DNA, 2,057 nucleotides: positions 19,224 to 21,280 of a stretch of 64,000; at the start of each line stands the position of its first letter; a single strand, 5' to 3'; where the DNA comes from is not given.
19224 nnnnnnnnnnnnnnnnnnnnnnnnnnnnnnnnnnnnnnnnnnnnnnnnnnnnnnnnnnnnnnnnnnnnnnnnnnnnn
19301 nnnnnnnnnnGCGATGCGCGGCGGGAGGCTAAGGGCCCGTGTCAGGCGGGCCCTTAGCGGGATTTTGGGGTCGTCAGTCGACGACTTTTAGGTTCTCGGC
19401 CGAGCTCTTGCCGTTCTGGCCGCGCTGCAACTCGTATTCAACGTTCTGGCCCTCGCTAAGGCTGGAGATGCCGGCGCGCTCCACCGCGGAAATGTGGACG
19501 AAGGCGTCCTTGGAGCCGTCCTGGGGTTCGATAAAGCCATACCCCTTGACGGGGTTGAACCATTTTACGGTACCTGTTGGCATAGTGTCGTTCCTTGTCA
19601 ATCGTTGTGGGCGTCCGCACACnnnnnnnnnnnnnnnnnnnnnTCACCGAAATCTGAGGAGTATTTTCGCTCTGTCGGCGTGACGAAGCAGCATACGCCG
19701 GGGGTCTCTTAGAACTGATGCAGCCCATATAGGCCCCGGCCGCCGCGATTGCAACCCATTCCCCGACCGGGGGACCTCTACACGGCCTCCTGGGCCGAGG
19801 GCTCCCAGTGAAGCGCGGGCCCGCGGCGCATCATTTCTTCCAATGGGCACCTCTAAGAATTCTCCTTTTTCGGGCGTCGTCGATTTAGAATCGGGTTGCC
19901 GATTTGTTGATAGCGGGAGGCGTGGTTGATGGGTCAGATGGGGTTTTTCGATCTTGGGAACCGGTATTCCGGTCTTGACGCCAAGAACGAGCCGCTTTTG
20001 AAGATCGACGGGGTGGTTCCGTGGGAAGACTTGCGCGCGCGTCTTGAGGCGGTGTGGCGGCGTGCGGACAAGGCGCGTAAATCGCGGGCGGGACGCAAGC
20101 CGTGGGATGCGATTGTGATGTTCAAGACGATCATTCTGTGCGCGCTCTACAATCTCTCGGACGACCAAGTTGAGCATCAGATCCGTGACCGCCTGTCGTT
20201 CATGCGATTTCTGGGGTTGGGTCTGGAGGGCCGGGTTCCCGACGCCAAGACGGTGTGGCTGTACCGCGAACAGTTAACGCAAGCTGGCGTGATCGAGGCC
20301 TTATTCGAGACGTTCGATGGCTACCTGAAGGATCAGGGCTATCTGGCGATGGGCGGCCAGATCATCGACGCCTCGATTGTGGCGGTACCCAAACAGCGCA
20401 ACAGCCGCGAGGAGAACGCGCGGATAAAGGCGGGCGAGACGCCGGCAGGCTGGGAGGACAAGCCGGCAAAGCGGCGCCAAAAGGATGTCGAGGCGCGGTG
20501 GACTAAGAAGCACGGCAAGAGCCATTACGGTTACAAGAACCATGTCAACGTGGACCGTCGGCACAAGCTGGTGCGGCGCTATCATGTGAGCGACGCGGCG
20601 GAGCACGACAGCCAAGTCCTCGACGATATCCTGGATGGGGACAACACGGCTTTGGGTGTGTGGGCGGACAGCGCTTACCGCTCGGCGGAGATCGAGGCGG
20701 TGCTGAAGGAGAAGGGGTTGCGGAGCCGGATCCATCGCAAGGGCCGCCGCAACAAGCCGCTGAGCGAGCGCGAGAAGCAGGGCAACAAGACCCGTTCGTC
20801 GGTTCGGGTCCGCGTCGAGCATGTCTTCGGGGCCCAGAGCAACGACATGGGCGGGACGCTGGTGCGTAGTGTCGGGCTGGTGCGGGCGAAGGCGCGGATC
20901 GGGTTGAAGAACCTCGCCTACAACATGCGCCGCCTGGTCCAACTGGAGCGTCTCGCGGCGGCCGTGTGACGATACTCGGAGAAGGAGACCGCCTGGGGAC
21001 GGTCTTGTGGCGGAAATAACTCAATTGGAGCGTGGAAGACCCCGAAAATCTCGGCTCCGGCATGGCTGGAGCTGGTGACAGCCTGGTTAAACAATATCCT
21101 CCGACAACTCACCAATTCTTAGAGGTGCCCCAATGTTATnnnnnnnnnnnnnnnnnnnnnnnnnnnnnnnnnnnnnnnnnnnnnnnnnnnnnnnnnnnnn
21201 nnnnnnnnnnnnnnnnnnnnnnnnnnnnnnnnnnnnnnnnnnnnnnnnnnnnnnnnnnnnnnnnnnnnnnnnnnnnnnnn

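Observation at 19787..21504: IS5-family element inserted into the 3' end of an FMN-reductase-like gene, with identifiable target duplication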

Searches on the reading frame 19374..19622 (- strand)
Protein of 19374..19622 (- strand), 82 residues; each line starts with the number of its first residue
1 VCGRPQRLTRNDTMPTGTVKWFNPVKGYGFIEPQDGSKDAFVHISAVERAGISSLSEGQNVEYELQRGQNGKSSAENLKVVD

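Call 5: search_protein_families(library=pfam, proteins=[window:19374-19622:-], max_evalue=0.01)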
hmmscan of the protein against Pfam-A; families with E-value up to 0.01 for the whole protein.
window:19374-19622:- (82 aa): 2 families
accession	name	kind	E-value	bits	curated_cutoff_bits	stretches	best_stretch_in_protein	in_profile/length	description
PF00313.28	CSD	-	4.5e-24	84.5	27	1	16-79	2-64/66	'Cold-shock' DNA-binding domain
PF08206.17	OB_RNB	-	0.0044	17.1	24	1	26-49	8-31/58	Ribonuclease B OB domain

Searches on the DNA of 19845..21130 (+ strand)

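Call 7: search_dna_similar(query=window:19845-21130:+, collection=plasmids, mode=near, max_rows=25)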
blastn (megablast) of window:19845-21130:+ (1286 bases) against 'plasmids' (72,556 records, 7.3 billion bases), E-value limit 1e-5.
No match.
